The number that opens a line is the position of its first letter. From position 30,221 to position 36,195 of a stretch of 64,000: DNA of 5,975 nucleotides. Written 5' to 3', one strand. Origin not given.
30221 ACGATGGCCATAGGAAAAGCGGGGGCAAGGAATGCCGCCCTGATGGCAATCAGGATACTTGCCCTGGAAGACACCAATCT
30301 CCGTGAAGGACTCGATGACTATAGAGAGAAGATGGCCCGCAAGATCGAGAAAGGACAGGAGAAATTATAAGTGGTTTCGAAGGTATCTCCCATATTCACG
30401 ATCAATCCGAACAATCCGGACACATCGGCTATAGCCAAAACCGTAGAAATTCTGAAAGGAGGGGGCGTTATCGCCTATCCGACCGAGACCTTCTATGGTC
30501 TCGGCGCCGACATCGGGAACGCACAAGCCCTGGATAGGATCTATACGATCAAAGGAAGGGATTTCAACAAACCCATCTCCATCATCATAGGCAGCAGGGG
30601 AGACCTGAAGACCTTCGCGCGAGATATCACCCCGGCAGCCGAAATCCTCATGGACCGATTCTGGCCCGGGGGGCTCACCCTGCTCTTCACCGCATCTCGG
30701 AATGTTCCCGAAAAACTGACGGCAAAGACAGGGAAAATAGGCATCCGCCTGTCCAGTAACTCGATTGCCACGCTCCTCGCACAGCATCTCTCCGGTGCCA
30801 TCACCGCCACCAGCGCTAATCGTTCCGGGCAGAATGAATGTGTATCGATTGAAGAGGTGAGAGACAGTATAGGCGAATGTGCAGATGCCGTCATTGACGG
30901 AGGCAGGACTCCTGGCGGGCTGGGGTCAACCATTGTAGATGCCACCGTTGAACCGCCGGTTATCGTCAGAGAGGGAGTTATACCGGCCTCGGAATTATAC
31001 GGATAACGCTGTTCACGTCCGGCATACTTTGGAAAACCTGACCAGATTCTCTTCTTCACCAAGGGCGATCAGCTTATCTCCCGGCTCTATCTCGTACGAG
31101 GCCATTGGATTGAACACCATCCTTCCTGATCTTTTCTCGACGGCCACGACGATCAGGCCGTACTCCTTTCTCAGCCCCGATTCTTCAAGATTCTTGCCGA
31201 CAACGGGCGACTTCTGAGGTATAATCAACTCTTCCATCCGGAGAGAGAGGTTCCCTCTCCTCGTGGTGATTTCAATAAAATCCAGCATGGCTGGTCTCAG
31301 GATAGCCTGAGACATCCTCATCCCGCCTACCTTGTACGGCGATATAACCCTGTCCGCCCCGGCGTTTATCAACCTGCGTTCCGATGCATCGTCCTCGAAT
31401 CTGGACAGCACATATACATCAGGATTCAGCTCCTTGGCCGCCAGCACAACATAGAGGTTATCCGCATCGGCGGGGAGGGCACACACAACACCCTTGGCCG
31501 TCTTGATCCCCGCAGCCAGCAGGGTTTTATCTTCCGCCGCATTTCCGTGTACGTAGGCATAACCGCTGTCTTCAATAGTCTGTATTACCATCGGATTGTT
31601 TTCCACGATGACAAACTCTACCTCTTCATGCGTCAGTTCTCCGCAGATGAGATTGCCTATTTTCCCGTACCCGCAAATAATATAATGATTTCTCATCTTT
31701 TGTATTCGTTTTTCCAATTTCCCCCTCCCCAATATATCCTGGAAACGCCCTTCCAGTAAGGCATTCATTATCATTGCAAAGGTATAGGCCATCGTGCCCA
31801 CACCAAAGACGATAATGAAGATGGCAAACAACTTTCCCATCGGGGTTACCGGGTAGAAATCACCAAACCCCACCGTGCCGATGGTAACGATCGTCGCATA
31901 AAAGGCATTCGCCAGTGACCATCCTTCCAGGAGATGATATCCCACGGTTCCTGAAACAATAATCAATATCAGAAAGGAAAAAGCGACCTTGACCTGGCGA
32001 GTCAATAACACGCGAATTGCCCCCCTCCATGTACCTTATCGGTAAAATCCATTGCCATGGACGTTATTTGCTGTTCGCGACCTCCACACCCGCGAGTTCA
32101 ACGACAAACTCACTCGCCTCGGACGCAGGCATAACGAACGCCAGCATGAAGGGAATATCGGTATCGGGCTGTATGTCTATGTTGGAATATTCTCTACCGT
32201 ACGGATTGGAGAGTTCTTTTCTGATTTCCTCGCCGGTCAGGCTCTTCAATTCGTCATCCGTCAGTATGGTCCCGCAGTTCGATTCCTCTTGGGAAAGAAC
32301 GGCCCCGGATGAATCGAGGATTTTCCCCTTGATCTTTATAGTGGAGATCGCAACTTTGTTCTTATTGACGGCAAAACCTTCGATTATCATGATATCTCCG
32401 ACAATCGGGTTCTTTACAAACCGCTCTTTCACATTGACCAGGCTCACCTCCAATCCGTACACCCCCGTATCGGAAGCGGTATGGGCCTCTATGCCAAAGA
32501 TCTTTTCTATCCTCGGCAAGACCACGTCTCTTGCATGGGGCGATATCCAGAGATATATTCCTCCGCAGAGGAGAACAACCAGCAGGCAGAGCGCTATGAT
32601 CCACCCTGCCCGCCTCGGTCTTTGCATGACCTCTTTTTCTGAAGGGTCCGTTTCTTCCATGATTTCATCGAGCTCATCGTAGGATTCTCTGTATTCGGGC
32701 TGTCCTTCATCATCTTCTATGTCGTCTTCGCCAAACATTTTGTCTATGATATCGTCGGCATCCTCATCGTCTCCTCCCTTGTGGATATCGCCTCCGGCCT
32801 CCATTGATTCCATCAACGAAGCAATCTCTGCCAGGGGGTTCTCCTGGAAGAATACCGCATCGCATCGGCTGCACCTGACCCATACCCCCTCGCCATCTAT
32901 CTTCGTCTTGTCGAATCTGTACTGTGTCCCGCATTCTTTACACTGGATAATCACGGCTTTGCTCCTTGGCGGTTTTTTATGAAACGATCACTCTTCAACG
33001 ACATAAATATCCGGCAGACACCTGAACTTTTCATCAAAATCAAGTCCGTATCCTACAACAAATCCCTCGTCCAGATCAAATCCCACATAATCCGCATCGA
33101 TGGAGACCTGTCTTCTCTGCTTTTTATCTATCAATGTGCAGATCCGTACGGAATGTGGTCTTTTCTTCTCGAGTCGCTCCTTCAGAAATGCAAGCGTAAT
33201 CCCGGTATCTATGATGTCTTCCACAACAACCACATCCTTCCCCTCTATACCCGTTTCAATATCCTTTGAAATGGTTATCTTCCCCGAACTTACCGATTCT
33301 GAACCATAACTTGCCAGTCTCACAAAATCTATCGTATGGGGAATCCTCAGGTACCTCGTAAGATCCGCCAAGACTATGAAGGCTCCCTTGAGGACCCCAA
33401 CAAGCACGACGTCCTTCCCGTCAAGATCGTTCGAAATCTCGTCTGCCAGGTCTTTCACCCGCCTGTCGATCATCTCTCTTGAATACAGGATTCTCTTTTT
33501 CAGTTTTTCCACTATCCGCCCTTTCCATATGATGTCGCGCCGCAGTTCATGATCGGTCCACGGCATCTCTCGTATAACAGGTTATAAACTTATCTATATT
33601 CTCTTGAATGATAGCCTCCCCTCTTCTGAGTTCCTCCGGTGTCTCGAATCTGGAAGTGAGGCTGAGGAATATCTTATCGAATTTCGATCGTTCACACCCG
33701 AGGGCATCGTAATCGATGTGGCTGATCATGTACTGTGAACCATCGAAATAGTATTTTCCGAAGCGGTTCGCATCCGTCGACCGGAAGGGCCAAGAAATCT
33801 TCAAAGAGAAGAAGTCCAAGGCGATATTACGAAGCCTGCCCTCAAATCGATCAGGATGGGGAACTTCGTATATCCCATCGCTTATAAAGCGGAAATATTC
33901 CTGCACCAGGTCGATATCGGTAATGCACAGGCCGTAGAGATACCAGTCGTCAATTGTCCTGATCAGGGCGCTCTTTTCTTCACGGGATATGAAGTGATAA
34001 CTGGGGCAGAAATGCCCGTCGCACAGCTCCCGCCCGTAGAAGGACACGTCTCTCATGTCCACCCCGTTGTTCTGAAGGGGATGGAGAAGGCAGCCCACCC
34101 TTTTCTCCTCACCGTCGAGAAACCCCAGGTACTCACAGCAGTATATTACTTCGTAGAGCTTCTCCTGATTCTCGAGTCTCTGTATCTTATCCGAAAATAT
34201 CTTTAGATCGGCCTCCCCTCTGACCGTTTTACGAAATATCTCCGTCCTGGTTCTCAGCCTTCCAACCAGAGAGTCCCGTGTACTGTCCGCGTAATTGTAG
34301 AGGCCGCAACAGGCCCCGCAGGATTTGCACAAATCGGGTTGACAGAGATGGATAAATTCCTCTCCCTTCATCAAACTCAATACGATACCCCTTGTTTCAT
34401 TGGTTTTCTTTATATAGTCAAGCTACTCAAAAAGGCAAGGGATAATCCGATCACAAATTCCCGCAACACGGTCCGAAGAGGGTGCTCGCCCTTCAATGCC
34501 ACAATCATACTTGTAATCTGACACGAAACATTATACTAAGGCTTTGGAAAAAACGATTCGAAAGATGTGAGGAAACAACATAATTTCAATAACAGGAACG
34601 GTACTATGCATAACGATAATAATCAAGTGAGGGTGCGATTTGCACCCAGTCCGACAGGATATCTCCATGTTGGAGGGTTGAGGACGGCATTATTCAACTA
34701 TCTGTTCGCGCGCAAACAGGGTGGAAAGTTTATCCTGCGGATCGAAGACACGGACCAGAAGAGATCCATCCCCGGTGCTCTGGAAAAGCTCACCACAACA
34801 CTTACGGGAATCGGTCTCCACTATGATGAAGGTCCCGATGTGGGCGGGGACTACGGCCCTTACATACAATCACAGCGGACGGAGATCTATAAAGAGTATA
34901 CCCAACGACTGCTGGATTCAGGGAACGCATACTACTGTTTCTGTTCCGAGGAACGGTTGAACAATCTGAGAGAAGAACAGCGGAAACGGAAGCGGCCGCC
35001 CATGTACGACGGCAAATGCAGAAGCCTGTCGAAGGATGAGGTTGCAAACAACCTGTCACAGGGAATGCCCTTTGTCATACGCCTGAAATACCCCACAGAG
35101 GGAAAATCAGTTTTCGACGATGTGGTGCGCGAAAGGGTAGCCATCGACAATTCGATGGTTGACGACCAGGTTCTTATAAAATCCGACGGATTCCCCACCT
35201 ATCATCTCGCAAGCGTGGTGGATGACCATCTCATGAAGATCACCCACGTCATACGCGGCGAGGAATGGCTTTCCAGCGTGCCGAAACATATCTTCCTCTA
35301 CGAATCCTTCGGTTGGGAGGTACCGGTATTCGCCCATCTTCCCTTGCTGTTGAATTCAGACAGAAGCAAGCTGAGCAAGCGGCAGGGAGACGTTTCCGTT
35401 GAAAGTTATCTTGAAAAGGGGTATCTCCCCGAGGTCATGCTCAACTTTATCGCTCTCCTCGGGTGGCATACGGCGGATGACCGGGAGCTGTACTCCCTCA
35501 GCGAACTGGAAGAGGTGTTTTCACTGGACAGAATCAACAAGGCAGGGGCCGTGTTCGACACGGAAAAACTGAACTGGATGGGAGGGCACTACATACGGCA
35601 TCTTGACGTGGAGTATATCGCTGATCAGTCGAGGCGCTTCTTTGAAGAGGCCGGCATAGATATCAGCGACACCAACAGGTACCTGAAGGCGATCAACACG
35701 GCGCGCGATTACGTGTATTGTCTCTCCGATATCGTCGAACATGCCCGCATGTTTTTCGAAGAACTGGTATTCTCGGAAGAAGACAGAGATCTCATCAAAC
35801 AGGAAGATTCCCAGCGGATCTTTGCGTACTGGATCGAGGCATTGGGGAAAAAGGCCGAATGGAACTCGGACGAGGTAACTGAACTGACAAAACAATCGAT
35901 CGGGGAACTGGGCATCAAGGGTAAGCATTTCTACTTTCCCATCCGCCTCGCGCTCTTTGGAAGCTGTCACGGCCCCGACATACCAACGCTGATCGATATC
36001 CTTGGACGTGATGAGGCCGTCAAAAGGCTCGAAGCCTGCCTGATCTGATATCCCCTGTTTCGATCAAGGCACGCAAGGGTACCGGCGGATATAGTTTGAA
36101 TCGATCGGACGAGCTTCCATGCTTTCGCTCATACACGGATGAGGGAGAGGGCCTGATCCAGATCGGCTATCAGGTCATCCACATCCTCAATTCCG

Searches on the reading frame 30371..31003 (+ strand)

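Call 27: search_protein_families(library=ncbifam, proteins=[window:30371-31003:+], max_evalue=1e-10)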
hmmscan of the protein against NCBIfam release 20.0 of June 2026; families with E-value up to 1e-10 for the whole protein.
window:30371-31003:+ (211 aa): 2 families
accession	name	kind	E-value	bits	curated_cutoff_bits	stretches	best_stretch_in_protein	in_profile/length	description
TIGR00057.1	TIGR00057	equivalog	5.9e-56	188.9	123.2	1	11-204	1-193/202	L-threonylcarbamoyladenylate synthase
NF007919.1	PRK10634.1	equivalog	4.7e-27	94.6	175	1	25-191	2-169/176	L-threonylcarbamoyladenylate synthase type 1 TsaC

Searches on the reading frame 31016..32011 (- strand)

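Call 27: search_protein_families(library=ncbifam, proteins=[window:31016-32011:-], max_evalue=1e-10)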
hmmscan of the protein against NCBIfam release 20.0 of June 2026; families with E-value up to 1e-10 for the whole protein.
window:31016-32011:- (332 aa): 7 families
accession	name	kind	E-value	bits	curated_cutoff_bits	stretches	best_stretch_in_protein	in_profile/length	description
NF007828.0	PRK10537.1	equivalog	3.7e-32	111.8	425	1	32-230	178-371/403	voltage-gated potassium channel protein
NF007039.0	PRK09496.3-2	equivalog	1.9e-20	73.1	293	1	111-329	4-219/446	Trk system potassium transporter TrkA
NF007950.1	PRK10669.1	equivalog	1.4e-15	57.2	700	1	105-224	415-534/547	YbaL family putative K(+) efflux transporter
NF007041.0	PRK09496.3-4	equivalog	3.9e-14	52.2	386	1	107-320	227-433/450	Trk system potassium transporter TrkA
NF007031.0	PRK09496.1-2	equivalog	2.7e-13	49.8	289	0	154-325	284-446/458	Trk system potassium transporter TrkA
NF007033.0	PRK09496.1-5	equivalog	1.6e-12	47.3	338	1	111-330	4-220/449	Trk system potassium transporter TrkA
NF007035.0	PRK09496.2-2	equivalog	6.7e-11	41.6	521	0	109-328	2-218/455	Trk system potassium transporter TrkA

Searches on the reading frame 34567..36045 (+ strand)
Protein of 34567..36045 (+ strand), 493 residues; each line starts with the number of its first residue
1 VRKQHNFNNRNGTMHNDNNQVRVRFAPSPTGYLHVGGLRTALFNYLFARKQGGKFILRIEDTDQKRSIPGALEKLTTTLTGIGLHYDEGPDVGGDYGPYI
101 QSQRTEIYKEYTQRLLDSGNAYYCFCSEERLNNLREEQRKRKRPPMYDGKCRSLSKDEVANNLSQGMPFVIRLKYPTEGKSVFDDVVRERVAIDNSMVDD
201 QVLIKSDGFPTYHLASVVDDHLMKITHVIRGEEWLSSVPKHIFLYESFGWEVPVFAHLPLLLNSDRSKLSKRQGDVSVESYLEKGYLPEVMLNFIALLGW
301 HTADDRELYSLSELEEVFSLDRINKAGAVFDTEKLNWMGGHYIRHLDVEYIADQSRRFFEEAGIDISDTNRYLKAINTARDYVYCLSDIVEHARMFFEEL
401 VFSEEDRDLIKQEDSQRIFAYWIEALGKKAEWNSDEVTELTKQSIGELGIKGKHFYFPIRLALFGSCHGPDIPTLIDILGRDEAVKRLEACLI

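Call 27: search_protein_families(library=ncbifam, proteins=[window:34567-36045:+], max_evalue=1e-10)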
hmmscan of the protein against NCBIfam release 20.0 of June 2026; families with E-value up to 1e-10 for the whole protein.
window:34567-36045:+ (493 aa): 10 families
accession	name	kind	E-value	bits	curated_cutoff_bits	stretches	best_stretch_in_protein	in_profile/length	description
TIGR00464.1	gltX_bact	equivalog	2.9e-168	560.6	289.95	1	20-490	1-465/470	glutamate--tRNA ligase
TIGR03838.1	queuosine_YadB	equivalog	6.8e-66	222.4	276.7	1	22-301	2-258/272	tRNA glutamyl-Q(34) synthetase GluQRS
NF004315.1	PRK05710.1-4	equivalog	1e-64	218.6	250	1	24-291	2-270/274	tRNA glutamyl-Q(34) synthetase GluQRS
NF004314.0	PRK05710.1-3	equivalog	4.3e-63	213.4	256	1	18-308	4-268/297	tRNA glutamyl-Q(34) synthetase GluQRS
NF004313.0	PRK05710.1-2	equivalog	3.2e-50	171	380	1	19-280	3-253/299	tRNA glutamyl-Q(34) synthetase GluQRS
NF004312.0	PRK05710.1-1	equivalog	4e-47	161.1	453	1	16-274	9-242/306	tRNA glutamyl-Q(34) synthetase GluQRS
NF003169.0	PRK04156.1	equivalog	1.2e-45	156.3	516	1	14-261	94-332/567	glutamate--tRNA ligase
TIGR00463.1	gltX_arch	equivalog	1.6e-39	135.8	401.75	1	3-270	76-331/560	glutamate--tRNA ligase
NF011291.0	PRK14703.1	equivalog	2e-12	46.2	681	1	17-149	28-152/769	glutamine--tRNA ligase/YqeY domain fusion protein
TIGR00440.1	glnS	equivalog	2.5e-12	46.4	425.8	1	21-237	1-210/524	glutamine--tRNA ligase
